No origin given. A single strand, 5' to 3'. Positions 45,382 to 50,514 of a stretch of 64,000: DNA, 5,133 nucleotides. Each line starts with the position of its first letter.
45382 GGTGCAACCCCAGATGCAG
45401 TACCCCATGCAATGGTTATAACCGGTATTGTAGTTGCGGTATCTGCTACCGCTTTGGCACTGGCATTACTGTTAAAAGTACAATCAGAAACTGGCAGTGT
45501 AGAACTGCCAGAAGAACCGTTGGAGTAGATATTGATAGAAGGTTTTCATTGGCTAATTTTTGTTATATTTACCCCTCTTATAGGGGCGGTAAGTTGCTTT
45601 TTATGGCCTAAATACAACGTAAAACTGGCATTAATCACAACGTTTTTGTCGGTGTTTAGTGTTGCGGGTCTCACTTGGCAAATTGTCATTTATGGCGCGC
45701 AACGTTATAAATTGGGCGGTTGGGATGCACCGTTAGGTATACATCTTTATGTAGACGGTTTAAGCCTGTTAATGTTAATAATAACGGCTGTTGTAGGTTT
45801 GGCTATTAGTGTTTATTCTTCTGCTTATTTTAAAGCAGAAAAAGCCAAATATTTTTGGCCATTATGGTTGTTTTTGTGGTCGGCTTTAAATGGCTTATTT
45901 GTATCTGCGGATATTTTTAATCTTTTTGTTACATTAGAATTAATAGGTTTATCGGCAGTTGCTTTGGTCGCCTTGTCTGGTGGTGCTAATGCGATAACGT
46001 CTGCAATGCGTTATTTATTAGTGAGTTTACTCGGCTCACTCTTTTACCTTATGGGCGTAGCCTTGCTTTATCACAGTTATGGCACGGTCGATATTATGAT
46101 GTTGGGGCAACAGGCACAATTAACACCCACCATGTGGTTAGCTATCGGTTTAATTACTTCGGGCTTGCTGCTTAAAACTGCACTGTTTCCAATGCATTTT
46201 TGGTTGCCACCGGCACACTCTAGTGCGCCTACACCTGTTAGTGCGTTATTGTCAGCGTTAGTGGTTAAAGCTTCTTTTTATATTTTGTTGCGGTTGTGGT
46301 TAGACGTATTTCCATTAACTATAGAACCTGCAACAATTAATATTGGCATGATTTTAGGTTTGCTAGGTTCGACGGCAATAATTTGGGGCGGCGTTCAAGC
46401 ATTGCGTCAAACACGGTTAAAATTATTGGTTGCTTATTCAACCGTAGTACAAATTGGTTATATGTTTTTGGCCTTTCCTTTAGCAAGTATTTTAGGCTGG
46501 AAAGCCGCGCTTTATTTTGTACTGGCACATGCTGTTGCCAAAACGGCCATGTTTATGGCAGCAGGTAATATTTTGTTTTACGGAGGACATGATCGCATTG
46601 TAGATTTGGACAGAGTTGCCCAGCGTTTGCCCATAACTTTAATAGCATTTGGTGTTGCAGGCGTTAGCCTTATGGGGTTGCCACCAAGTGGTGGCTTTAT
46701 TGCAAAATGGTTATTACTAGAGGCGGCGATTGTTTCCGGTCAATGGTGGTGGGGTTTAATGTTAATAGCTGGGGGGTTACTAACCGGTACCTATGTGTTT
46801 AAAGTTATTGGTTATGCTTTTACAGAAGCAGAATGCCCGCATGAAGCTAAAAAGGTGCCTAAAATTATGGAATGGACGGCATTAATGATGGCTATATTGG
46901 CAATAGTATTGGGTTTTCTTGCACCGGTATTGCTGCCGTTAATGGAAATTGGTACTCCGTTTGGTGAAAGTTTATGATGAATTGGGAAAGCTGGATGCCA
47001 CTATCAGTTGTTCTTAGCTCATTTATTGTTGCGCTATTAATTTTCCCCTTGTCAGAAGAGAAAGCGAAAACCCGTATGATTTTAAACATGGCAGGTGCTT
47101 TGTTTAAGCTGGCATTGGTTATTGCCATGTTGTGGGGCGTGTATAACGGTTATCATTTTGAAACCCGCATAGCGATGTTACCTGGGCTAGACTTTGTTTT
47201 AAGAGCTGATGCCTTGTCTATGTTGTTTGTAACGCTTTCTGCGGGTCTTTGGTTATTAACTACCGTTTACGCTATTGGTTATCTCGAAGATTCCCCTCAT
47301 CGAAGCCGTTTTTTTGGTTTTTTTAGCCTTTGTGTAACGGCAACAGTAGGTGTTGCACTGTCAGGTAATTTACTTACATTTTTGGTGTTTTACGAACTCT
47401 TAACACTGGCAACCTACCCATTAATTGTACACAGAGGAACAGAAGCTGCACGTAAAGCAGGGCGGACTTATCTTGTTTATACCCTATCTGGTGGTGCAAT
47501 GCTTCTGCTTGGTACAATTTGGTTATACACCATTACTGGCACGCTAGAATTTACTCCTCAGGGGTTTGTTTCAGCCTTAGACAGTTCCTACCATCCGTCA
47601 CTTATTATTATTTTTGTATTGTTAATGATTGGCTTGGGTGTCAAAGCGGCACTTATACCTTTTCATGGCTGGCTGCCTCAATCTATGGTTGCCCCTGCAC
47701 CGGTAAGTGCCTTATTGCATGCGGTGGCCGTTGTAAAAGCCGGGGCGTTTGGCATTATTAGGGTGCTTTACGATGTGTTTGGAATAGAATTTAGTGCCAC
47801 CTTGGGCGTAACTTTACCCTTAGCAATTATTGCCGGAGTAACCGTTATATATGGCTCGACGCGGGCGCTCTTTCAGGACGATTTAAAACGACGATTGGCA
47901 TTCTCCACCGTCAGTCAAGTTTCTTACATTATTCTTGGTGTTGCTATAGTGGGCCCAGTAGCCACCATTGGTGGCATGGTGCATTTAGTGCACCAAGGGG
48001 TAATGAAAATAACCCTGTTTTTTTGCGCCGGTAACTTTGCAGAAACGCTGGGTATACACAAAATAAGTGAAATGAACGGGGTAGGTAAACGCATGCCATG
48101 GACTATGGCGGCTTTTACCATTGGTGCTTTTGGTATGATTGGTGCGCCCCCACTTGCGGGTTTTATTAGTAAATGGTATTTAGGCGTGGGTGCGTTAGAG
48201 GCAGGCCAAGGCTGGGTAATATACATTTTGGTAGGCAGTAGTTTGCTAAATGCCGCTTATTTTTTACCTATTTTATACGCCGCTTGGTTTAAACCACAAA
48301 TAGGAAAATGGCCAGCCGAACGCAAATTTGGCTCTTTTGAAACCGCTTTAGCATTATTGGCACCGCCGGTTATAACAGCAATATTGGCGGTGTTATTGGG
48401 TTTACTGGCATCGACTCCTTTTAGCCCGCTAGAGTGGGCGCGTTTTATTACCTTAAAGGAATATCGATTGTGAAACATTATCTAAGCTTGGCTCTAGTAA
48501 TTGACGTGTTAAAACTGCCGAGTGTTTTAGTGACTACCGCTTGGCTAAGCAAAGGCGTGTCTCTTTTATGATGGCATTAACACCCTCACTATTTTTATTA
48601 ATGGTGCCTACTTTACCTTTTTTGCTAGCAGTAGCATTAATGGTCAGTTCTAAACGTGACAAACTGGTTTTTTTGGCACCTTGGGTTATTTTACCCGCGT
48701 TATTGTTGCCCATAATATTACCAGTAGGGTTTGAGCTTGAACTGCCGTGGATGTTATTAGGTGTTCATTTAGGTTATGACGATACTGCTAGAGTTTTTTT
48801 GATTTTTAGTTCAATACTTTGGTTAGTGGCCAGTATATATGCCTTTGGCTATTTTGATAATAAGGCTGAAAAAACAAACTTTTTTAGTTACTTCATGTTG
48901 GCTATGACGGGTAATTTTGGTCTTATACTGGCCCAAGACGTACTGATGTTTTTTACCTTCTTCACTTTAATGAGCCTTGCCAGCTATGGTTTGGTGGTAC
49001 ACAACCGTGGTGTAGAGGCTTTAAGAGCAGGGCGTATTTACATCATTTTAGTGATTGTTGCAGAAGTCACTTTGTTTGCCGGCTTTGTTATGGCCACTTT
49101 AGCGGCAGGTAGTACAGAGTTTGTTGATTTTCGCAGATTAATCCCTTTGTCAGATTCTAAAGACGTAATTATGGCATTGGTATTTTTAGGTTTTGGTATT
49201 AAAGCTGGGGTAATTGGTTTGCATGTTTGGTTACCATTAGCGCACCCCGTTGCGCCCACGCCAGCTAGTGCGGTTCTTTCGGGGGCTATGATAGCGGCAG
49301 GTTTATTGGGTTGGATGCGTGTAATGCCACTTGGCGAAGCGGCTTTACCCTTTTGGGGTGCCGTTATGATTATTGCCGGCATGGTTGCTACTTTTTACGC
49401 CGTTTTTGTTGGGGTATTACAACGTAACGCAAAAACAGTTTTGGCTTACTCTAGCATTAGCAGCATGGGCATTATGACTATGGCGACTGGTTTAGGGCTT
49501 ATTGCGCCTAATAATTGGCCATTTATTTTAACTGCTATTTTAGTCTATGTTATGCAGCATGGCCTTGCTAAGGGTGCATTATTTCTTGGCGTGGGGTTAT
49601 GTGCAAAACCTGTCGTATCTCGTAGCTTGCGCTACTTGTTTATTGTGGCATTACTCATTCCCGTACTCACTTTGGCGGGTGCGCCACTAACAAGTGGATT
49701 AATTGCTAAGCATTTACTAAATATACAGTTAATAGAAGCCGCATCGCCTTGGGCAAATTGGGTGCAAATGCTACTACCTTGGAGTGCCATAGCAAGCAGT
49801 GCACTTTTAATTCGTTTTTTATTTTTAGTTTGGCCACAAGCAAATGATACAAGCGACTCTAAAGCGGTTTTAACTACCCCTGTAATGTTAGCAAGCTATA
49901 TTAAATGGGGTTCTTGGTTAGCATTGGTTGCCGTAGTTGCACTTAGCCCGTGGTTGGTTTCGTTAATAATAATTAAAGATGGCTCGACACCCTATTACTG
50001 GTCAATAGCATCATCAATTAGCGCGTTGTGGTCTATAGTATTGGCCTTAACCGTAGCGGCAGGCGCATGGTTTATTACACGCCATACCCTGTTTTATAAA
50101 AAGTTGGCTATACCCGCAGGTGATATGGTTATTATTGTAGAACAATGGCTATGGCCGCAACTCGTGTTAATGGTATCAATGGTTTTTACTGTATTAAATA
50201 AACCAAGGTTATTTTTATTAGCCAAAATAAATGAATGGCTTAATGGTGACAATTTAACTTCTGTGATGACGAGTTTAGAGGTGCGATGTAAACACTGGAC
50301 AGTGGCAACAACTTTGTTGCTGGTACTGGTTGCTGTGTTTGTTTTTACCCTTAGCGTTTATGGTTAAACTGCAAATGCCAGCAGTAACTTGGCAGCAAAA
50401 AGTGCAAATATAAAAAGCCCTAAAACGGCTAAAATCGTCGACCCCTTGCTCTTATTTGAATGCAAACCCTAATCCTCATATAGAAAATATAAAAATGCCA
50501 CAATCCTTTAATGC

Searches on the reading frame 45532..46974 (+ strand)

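Call 49: search_protein_families(library=ncbifam, proteins=[window:45532-46974:+], max_evalue=1e-15)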
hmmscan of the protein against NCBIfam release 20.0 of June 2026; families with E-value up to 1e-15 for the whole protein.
window:45532-46974:+ (481 aa): 72 families (the best 25 are shown)
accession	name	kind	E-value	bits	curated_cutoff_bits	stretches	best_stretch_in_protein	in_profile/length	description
NF009305.0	PRK12662.1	equivalog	6.1e-77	259.4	700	1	9-464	7-476/492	putative monovalent cation/H+ antiporter subunit D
NF009306.0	PRK12663.1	equivalog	4.4e-69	233.6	542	1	11-472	10-475/498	Na+/H+ antiporter subunit D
NF006240.0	PRK08376.1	subfamily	2.7e-66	224.5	662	1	6-466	5-494/521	putative monovalent cation/H+ antiporter subunit D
NF006241.0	PRK08377.1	equivalog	1.2e-65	222.4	645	1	8-465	13-464/494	NADH dehydrogenase subunit N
NF005818.0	PRK07691.1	equivalog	1.3e-64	219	586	1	8-472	6-477/496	Na+/H+ antiporter subunit D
NF006419.0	PRK08668.1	equivalog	1.1e-63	215.9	617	1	8-464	4-467/613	NADH dehydrogenase subunit M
NF006238.0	PRK08375.1-4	equivalog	6.6e-63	213.3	626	1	8-441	6-440/531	putative monovalent cation/H+ antiporter subunit D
NF009308.0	PRK12665.1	equivalog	8.8e-59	199.4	585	1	11-430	12-438/531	Na+/H+ antiporter subunit D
NF005140.0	PRK06589.1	equivalog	3.3e-58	197.7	470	1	8-468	13-481/489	putative monovalent cation/H+ antiporter subunit D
NF009309.0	PRK12666.1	equivalog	2.2e-57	194.9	476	1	6-458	6-487/529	monovalent cation/H+ antiporter subunit D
TIGR00944.1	2a6301s04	subfamily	1e-56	193.1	692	1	7-462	2-460/463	multicomponent K+/H+ antiporter, MrpD/PhaD subunit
TIGR01972.1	NDH_I_M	subfamily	4.2e-56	190.6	263.8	1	9-471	2-475/486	NADH-quinone oxidoreductase subunit M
NF005086.0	PRK06521.1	equivalog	6.4e-55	186.8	667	1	9-472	9-500/669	hydrogenase 4 subunit B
NF005141.0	PRK06590.1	equivalog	7.1e-54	183.8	556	1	8-464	5-468/615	NADH-quinone oxidoreductase subunit L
NF006237.0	PRK08375.1-2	equivalog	1e-53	183.3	597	1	11-463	6-434/497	putative monovalent cation/H+ antiporter subunit D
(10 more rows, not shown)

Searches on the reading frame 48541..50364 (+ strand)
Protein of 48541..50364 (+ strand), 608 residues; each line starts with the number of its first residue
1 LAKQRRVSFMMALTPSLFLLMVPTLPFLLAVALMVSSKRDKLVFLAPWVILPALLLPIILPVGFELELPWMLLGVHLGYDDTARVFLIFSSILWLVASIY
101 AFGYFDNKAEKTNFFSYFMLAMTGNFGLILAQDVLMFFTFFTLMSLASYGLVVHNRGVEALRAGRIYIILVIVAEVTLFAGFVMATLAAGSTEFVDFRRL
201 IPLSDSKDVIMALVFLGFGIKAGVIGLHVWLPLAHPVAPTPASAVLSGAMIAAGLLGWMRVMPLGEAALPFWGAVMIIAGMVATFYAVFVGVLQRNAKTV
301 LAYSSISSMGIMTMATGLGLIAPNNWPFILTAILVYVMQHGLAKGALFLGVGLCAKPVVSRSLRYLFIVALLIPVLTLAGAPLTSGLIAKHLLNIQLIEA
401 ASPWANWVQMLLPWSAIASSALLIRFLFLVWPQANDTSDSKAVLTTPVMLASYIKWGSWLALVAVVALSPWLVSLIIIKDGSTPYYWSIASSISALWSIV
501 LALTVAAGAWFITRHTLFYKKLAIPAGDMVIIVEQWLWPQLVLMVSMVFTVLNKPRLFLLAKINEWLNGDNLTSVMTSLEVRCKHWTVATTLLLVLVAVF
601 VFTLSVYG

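Call 18: search_protein_families(library=ncbifam, proteins=[window:48541-50364:+], max_evalue=0.00001)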
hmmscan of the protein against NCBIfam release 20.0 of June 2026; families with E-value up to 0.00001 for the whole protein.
window:48541-50364:+ (608 aa): 64 families (the best 25 are shown)
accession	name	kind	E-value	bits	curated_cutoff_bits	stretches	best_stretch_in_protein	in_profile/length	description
NF005086.0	PRK06521.1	equivalog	7.5e-52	176.7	667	1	65-402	64-419/669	hydrogenase 4 subunit B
NF006418.0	PRK08667.1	equivalog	3.6e-35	121.6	794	1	30-412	18-423/644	hydrogenase membrane subunit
NF006237.0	PRK08375.1-2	equivalog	1.3e-32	113.7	597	1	10-396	5-379/497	putative monovalent cation/H+ antiporter subunit D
NF005140.0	PRK06589.1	equivalog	3.6e-32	111.8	470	1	12-445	6-453/489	putative monovalent cation/H+ antiporter subunit D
NF009287.0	PRK12647.1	equivalog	1.8e-31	109.5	937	1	85-451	80-450/773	putative monovalent cation/H+ antiporter subunit A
TIGR01972.1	NDH_I_M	subfamily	6.5e-31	107.5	263.8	1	67-376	61-370/486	NADH-quinone oxidoreductase subunit M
NF005046.0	PRK06459.1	equivalog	6.7e-31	107.6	460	1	77-397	42-359/587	hydrogenase 4 subunit B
NF005561.0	PRK07234.1-1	equivalog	3.9e-29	101.9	718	1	55-446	51-454/569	putative monovalent cation/H+ antiporter subunit D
NF006419.0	PRK08668.1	equivalog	2.4e-28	99.3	617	1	61-451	48-450/613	NADH dehydrogenase subunit M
NF009308.0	PRK12665.1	equivalog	3.6e-28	98.4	585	1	73-438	72-441/531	Na+/H+ antiporter subunit D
NF005097.0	PRK06525.1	equivalog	6e-27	94.5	430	1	79-430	74-435/480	hydrogenase 4 subunit D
NF009310.0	PRK12668.1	equivalog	2.8e-26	92.5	564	1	21-440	6-409/584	Na(+)/H(+) antiporter subunit D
NF009286.0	PRK12646.1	equivalog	1.1e-25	90.2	1063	1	65-401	59-419/800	DUF4040 family protein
NF006236.0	PRK08375.1-1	equivalog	1.2e-25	90.5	663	1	38-402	32-416/493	putative monovalent cation/H+ antiporter subunit D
TIGR00944.1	2a6301s04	subfamily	1.6e-25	90.3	692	1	74-448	67-448/463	multicomponent K+/H+ antiporter, MrpD/PhaD subunit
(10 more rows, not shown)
